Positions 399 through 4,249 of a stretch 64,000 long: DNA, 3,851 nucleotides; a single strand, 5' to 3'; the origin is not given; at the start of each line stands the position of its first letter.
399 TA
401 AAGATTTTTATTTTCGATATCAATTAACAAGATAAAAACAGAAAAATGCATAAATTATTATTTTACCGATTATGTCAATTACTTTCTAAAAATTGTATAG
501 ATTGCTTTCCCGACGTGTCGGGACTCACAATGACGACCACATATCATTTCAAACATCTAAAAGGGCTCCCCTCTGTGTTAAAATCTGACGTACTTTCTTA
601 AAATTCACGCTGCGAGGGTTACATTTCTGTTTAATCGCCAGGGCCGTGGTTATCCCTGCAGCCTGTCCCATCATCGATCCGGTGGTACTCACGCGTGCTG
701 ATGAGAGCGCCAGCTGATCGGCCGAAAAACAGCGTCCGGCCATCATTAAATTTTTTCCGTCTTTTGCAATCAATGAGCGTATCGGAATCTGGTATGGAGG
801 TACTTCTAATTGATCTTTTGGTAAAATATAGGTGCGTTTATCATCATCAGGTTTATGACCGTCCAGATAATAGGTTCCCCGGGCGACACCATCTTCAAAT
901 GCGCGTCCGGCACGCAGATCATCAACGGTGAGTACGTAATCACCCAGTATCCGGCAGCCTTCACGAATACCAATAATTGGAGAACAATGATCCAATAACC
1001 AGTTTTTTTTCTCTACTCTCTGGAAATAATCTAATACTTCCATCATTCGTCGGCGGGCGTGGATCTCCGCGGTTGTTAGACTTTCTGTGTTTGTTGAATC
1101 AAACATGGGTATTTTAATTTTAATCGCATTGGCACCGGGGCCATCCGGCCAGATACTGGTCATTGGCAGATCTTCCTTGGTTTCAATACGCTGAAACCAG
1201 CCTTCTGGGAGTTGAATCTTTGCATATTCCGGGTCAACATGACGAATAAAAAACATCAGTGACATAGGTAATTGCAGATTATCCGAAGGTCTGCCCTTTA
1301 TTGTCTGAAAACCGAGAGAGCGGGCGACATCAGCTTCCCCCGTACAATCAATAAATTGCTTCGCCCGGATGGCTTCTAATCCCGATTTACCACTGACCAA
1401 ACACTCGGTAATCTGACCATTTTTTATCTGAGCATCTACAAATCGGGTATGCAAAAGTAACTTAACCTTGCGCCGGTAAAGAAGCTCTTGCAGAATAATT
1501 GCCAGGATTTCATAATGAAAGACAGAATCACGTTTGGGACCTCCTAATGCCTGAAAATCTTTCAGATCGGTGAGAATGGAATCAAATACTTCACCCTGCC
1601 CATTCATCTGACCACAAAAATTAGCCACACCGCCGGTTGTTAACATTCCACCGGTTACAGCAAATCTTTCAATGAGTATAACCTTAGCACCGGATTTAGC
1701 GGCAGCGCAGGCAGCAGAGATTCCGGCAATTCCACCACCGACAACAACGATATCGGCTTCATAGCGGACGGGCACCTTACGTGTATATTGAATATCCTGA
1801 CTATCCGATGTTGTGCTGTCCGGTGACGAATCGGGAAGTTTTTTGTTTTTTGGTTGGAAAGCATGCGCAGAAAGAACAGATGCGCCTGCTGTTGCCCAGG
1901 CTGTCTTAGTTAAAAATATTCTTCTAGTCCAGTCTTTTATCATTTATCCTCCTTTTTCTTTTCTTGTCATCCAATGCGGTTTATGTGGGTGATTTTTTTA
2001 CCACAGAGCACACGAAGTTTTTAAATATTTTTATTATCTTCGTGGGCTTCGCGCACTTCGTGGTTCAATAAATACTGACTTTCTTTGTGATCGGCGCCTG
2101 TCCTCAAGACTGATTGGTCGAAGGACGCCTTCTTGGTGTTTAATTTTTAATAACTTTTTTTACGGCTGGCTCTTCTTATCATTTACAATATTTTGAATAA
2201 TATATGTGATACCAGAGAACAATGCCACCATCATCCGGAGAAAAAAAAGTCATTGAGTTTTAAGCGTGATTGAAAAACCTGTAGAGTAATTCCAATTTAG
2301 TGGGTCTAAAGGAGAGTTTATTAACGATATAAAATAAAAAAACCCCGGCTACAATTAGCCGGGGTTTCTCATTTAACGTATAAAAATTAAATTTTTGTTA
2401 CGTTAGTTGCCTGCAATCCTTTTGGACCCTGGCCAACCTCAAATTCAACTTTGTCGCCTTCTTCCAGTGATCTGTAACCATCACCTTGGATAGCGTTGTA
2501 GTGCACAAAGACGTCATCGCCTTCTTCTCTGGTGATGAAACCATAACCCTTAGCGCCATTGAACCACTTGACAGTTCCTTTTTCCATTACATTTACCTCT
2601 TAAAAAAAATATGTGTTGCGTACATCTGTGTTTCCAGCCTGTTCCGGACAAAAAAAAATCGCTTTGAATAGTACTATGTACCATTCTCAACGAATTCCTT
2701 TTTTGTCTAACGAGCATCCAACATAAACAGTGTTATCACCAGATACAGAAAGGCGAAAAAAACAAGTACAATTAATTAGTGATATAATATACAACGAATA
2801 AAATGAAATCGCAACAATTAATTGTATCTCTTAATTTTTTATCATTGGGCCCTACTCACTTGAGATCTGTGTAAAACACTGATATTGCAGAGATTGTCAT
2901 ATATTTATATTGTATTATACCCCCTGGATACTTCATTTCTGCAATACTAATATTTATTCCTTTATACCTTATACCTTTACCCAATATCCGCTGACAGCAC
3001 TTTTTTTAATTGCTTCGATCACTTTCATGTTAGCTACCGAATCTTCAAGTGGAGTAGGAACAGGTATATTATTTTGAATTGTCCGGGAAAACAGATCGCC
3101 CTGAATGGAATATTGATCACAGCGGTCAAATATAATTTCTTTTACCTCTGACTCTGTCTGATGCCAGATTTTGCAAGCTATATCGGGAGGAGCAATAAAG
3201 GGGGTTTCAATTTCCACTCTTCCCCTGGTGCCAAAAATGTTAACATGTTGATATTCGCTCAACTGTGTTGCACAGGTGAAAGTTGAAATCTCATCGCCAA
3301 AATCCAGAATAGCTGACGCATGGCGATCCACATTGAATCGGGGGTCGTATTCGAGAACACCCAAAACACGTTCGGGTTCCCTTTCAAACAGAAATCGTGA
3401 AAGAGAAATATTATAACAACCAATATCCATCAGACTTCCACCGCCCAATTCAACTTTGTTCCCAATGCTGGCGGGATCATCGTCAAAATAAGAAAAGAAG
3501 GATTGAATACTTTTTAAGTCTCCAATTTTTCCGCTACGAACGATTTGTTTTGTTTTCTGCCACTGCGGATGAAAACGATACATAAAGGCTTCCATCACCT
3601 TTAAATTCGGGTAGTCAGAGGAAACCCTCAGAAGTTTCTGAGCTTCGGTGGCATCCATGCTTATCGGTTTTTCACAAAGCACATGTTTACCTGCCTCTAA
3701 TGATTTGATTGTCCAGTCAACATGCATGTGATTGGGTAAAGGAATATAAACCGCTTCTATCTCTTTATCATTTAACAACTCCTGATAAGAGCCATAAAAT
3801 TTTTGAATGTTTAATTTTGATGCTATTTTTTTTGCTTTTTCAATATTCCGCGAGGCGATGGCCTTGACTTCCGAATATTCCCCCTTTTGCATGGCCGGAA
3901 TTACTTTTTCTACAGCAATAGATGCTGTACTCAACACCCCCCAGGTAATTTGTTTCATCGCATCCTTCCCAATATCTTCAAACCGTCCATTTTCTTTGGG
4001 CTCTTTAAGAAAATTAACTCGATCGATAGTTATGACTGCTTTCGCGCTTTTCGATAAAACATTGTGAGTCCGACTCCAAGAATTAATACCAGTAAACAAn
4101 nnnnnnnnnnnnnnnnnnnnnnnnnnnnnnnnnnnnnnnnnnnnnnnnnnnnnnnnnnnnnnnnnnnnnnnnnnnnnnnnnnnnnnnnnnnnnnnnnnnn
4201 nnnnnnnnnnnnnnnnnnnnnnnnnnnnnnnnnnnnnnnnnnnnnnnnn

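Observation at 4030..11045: Operon coupling a 1265-aa PQQ-propeller/PA14 lipoprotein and a bitopic unknown protein to a LolCDE/MacB-type ABC pair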

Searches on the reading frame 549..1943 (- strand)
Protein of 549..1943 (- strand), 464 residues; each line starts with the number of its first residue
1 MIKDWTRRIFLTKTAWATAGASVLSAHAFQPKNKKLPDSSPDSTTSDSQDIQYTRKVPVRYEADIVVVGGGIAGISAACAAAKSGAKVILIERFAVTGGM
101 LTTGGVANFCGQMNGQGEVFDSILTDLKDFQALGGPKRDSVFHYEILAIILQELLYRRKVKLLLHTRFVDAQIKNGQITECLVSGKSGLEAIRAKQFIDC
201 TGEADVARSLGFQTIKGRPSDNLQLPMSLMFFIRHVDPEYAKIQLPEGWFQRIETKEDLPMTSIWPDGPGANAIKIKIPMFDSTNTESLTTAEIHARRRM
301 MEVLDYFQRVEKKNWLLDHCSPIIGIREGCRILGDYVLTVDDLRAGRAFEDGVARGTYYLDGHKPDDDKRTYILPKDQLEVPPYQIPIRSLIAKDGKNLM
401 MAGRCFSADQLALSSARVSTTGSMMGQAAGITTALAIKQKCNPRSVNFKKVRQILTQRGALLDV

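Call 4: search_protein_families(library=pfam, proteins=[window:549-1943:-], max_evalue=0.01)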
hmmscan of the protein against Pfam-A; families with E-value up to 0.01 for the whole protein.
window:549-1943:- (464 aa): 10 families
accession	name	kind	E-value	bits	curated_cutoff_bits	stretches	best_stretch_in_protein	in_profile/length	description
PF12831.13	FAD_oxidored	-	2.4e-89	301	27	1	64-455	1-416/416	FAD dependent oxidoreductase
PF01266.30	DAO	-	3.3e-10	40.4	27.9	1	64-98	1-35/353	FAD dependent oxidoreductase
PF00890.30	FAD_binding_2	-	5.8e-08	32.8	20.4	1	64-114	1-52/414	FAD binding domain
PF13450.12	NAD_binding_8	-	5.6e-07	30.2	21.9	1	67-105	1-39/68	NAD(P)-binding Rossmann-like domain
PF01946.23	Thi4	-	7.7e-07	29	26.2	1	61-106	16-62/235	Thi4 family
PF07992.20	Pyr_redox_2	-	2.7e-06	27.5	26.1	1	64-202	2-108/291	Pyridine nucleotide-disulphide oxidoreductase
PF01134.28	GIDA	-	5.4e-06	26.2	22.1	1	64-95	1-29/391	Glucose inhibited division protein A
PF03486.20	HI0933_like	-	6.9e-05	22.8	50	1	64-110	2-50/244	HI0933-like protein Rossmann domain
PF01262.27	AlaDh_PNT_C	-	0.00028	20.8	23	1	57-92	23-58/214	Alanine dehydrogenase/PNT, C-terminal domain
PF00070.33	Pyr_redox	-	0.002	19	22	1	65-94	2-31/82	Pyridine nucleotide-disulphide oxidoreductase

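Call 8: search_protein_families(library=ncbifam, proteins=[window:549-1943:-], max_evalue=0.001)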
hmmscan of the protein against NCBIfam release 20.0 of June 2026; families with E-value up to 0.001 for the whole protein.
window:549-1943:- (464 aa): 64 families (the best 25 are shown)
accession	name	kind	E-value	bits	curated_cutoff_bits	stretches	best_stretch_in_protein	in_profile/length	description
NF005511.0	PRK07121.1-4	equivalog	6.9e-10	38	466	1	51-111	9-69/553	FAD-binding protein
TIGR01372.1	soxA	subfamily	1.8e-08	32.7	1164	1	61-103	167-209/996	sarcosine oxidase subunit alpha family protein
NF004789.0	PRK06134.1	subfamily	4.9e-08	32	747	1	58-103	8-53/581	FAD-dependent oxidoreductase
NF045599.1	bili_reduct_long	exception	5.8e-08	31.4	750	1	61-106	380-425/641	bilirubin reductase, long form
TIGR03997.1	mycofact_OYE_2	equivalog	8.5e-08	31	793.15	1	61-112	378-429/645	mycofactocin system FadH/OYE family oxidoreductase 2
NF005512.0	PRK07121.1-5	subfamily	9.1e-08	31.1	812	1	60-111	19-71/489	FAD-binding protein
NF004991.0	PRK06370.1-3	subfamily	1.7e-07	30.1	620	1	62-107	35-80/509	FAD-containing oxidoreductase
NF005064.0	PRK06481.1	equivalog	2e-07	30.1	542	1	30-100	29-99/506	flavocytochrome c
NF005508.0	PRK07121.1-1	equivalog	2.3e-07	29.7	537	1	62-105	20-63/497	FAD-binding protein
TIGR01292.1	TRX_reduct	equivalog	3e-07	29.5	343.45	1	64-115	2-54/300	thioredoxin-disulfide reductase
NF009476.0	PRK12839.1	equivalog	3.3e-07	28.9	940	1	61-105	7-51/572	FAD-dependent oxidoreductase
TIGR02032.1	GG-red-SF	subfamily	3.7e-07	30.1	158.8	1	64-99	2-37/297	geranylgeranyl reductase family protein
TIGR00292.1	TIGR00292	equivalog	5.3e-07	29.1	148.3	1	61-106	20-65/254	sulfide-dependent adenosine diphosphate thiazole synthase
NF006130.0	PRK08274.1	equivalog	7.8e-07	28.2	369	1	62-93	5-36/467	FAD-dependent tricarballylate dehydrogenase TcuA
TIGR01813.1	flavo_cyto_c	subfamily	8.1e-07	28.1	285.45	1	64-107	1-47/444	flavocytochrome c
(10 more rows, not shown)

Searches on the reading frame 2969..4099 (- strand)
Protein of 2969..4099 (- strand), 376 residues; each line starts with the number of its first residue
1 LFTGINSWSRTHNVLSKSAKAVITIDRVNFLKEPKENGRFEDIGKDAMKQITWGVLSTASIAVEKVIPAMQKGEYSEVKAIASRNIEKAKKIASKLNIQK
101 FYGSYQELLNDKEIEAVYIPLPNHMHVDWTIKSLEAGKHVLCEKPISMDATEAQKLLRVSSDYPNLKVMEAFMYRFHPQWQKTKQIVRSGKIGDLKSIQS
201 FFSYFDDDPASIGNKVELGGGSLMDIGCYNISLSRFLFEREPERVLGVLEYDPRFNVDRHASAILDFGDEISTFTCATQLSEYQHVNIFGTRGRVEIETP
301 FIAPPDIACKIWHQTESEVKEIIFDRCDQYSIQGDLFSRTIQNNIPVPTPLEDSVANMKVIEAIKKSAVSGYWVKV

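Call 4: search_protein_families(library=pfam, proteins=[window:2969-4099:-], max_evalue=0.01)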
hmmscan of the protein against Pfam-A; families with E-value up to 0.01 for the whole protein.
window:2969-4099:- (376 aa): 3 families
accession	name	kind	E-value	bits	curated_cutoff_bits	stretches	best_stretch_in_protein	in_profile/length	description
PF01408.29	GFO_IDH_MocA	-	1.2e-22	81.2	24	1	65-159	14-108/120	Oxidoreductase family, NAD-binding Rossmann fold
PF22725.1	GFO_IDH_MocA_C3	-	7.1e-22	78.2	27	1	180-296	1-124/124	GFO/IDH/MocA C-terminal domain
PF02894.22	GFO_IDH_MocA_C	-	1.6e-13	51.4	22.9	1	184-376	1-218/218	Oxidoreductase family, C-terminal alpha/beta domain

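Call 8: search_protein_families(library=ncbifam, proteins=[window:2969-4099:-], max_evalue=0.001)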
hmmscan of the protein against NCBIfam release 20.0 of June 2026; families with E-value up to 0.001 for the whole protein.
window:2969-4099:- (376 aa): 9 families
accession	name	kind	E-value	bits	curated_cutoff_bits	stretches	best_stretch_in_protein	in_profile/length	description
NF041392.1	XylDh_Gfo6_Halo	equivalog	1.4e-41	142.5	350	1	55-375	21-349/350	D-xylose 1-dehydrogenase Gfo6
TIGR04380.1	myo_inos_iolG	equivalog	1.4e-36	126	355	1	75-375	26-330/330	inositol 2-dehydrogenase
NF052479.1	LevoglcsnDh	equivalog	2.1e-26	92.5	650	1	78-238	38-202/386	levoglucosan dehydrogenase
NF040723.1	UDP-GlcNAcDh_Arch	equivalog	5e-23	82.1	450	1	76-293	25-233/302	UDP-N-acetylglucosamine 3-dehydrogenase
NF052679.1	InsChiInosDhIolG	equivalog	1.6e-16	60.3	540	1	51-196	3-149/343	bifunctional inositol 2-dehydrogenase/D-chiro-inositol 1-dehydrogenase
NF007574.0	PRK10206.1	equivalog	8.5e-15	54.6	352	1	76-267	29-216/345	oxidoreductase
NF008607.0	PRK11579.1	subfamily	9.3e-14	51.2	330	1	76-206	30-156/346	oxidoreductase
NF058561.1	BT_2158_fam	equivalog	2.7e-09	36.1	750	1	76-201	57-183/487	glycoside 3-dehydrogenase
NF058563.1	BT_2159_fam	equivalog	4.4e-09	35.8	650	1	69-239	18-184/350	disaccharide 3-dehydrogenase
